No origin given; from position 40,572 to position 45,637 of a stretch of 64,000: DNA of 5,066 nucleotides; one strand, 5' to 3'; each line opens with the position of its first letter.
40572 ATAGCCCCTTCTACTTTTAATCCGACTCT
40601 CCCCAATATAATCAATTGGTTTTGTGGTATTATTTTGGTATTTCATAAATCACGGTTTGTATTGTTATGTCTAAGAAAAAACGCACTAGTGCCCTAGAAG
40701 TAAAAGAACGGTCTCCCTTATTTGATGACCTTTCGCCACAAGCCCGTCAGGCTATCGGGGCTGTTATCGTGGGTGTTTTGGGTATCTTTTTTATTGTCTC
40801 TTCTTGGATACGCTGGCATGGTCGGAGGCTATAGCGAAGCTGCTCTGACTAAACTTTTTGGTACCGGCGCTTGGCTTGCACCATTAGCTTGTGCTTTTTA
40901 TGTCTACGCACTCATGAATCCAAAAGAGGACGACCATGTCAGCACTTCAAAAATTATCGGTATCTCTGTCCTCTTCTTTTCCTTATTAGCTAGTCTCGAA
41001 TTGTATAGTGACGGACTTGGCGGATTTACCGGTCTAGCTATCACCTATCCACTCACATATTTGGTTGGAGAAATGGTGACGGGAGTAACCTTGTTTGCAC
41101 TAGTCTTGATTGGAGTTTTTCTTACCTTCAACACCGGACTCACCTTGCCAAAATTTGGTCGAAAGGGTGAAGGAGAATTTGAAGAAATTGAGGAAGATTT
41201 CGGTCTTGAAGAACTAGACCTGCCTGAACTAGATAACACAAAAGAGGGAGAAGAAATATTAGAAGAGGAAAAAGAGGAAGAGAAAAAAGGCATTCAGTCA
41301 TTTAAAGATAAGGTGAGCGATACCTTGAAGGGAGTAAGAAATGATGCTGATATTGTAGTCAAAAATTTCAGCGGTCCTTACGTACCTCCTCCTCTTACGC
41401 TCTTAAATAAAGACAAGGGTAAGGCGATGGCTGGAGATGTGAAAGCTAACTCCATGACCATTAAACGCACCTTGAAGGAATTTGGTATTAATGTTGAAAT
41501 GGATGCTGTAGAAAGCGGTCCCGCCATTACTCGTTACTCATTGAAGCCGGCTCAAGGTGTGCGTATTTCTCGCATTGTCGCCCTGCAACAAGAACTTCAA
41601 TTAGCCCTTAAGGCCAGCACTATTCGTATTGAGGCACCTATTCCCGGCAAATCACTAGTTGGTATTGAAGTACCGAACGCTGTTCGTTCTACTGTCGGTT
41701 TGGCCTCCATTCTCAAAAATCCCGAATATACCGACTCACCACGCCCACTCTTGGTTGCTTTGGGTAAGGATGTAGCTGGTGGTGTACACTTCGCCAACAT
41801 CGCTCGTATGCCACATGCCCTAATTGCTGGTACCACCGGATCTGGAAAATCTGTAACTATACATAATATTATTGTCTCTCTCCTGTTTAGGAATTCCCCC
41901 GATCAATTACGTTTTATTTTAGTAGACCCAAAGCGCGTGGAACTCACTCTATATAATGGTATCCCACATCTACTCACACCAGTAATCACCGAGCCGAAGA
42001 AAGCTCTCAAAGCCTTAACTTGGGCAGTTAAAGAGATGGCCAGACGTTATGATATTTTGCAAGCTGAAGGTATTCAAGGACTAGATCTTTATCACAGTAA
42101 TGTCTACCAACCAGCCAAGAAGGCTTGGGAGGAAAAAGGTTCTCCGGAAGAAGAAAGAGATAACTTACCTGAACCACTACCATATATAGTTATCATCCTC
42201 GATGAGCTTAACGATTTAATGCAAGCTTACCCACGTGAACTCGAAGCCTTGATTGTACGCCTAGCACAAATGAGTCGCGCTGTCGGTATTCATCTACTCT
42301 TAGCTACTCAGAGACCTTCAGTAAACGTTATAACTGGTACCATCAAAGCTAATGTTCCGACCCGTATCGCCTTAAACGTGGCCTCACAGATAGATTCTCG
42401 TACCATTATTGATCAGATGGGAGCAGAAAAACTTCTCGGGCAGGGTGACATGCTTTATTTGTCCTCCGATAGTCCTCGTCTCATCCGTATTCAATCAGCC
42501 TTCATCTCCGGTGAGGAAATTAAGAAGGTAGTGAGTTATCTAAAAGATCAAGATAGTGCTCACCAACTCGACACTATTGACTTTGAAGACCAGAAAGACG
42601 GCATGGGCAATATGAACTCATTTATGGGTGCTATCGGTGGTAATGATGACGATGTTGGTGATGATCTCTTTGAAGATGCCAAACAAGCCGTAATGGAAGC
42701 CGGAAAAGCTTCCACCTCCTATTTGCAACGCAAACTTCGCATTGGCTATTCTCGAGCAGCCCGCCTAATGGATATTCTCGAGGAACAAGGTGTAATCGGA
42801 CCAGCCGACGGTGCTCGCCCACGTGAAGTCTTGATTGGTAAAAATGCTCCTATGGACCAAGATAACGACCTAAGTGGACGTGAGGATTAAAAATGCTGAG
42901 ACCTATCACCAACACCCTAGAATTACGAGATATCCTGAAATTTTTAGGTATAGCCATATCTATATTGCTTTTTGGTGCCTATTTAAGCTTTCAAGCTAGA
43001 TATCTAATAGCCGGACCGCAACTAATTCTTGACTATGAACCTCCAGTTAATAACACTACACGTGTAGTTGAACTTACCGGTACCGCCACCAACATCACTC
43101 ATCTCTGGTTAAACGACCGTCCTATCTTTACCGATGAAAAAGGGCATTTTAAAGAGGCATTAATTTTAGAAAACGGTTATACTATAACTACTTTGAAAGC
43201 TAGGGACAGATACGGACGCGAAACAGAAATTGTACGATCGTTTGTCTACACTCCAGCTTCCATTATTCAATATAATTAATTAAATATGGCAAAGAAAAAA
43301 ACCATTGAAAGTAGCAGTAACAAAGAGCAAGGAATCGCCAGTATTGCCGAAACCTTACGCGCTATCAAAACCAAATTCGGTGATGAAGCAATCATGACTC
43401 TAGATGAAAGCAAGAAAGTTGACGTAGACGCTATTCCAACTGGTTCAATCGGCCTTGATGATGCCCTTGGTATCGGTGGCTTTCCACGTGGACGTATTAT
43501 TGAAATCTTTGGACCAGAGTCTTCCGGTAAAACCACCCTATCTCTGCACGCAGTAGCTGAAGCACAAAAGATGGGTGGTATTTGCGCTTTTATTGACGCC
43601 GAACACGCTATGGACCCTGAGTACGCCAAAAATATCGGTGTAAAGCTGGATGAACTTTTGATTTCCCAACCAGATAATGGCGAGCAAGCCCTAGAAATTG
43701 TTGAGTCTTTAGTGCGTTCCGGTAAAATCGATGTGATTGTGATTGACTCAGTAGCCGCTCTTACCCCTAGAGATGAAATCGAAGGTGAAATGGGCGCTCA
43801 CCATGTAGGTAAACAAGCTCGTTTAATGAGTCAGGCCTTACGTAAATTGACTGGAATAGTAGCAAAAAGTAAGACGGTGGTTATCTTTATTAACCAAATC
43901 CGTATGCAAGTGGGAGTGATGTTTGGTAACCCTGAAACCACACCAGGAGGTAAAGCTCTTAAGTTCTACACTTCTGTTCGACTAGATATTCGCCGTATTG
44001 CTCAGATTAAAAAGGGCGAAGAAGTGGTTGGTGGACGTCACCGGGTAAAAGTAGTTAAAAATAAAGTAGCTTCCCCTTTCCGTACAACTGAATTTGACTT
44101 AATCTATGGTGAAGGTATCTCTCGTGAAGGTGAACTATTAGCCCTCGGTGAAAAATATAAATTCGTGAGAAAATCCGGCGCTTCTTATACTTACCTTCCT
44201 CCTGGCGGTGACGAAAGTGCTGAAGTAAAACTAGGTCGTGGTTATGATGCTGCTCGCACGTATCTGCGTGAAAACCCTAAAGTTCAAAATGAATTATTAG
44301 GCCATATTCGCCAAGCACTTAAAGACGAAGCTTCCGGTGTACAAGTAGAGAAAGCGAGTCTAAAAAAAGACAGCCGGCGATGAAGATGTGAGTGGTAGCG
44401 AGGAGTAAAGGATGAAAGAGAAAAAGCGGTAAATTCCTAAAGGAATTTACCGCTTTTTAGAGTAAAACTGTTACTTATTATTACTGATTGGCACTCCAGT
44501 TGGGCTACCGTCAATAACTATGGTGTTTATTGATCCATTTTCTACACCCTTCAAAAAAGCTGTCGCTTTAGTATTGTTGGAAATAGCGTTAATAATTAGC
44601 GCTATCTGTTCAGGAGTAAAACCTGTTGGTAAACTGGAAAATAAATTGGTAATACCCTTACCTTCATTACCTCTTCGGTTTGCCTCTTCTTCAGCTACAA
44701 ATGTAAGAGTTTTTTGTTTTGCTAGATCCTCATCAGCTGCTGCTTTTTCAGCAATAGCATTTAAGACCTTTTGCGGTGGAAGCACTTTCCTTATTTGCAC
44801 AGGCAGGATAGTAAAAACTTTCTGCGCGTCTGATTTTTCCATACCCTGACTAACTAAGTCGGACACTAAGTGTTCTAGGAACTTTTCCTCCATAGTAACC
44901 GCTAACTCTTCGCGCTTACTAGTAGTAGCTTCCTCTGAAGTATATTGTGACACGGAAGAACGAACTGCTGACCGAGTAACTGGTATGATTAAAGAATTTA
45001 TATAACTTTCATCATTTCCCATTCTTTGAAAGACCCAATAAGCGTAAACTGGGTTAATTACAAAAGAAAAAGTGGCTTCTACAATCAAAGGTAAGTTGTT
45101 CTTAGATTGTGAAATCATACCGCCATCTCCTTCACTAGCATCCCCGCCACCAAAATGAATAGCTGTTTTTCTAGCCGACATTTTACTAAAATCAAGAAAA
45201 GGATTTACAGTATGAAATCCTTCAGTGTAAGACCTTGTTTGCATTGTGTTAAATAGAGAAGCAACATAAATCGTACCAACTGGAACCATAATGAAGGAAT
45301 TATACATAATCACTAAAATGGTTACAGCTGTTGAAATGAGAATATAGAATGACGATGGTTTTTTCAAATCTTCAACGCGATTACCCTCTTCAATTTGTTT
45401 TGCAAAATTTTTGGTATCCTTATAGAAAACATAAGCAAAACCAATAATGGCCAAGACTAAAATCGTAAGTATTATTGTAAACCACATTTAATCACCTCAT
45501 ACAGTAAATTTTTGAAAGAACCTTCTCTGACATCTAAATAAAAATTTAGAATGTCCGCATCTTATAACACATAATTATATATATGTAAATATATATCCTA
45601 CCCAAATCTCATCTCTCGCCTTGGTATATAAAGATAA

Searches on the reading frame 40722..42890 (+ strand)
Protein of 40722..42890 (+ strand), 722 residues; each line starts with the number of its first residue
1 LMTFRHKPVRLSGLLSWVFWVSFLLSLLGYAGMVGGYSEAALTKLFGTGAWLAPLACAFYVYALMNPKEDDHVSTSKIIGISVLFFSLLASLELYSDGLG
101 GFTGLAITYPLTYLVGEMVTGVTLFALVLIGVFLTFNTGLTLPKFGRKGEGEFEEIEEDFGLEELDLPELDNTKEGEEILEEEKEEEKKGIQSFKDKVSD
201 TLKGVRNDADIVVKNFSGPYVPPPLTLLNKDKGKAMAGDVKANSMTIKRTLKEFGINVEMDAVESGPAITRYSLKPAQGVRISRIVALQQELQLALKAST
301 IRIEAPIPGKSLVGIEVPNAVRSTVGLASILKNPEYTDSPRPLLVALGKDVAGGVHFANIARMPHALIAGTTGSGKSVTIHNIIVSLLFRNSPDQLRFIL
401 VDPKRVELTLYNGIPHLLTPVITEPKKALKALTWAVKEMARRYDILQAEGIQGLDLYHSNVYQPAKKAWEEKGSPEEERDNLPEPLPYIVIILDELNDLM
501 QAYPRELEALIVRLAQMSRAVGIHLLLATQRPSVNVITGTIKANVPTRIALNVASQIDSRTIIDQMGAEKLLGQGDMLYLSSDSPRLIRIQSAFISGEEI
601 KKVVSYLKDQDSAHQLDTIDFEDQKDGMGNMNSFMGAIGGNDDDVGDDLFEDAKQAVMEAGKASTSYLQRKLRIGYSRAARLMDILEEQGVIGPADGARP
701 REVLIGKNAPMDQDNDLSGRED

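Call 80: search_protein_families(library=pfam, proteins=[window:40722-42890:+], max_evalue=0.001)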
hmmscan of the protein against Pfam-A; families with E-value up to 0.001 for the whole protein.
window:40722-42890:+ (722 aa): 4 families
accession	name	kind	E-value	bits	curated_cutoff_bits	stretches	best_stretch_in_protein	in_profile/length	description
PF01580.24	FtsK_SpoIIIE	-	3.6e-58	197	24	1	328-534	3-221/221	FtsK/SpoIIIE family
PF17854.6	FtsK_alpha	-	1.3e-28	99.6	22.9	1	223-319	2-101/101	FtsK alpha domain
PF09397.16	FtsK_gamma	-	6.3e-28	96.7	30.6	1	646-705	3-62/63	Ftsk gamma domain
PF13491.11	FtsK_4TM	-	2.2e-07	31.2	23.1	1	30-137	46-160/171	4TM region of DNA translocase FtsK/SpoIIIE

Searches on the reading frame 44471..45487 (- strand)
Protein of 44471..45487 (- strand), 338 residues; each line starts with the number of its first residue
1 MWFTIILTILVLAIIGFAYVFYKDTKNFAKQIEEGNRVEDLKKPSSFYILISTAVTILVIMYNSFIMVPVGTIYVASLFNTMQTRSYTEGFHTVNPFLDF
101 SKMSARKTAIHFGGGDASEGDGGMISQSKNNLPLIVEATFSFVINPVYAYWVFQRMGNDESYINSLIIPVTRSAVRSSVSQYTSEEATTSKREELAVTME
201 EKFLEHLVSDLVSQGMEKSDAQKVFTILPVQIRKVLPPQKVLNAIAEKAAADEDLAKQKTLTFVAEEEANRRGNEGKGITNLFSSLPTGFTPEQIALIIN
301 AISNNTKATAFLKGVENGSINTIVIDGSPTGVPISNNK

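Call 80: search_protein_families(library=pfam, proteins=[window:44471-45487:-], max_evalue=0.001)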
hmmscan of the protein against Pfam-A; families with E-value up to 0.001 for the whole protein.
window:44471-45487:- (338 aa): 1 family
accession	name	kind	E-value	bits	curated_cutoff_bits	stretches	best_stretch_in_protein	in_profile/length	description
PF01145.31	Band_7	-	2.2e-16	60.8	23.6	1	83-268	18-175/176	SPFH domain / Band 7 family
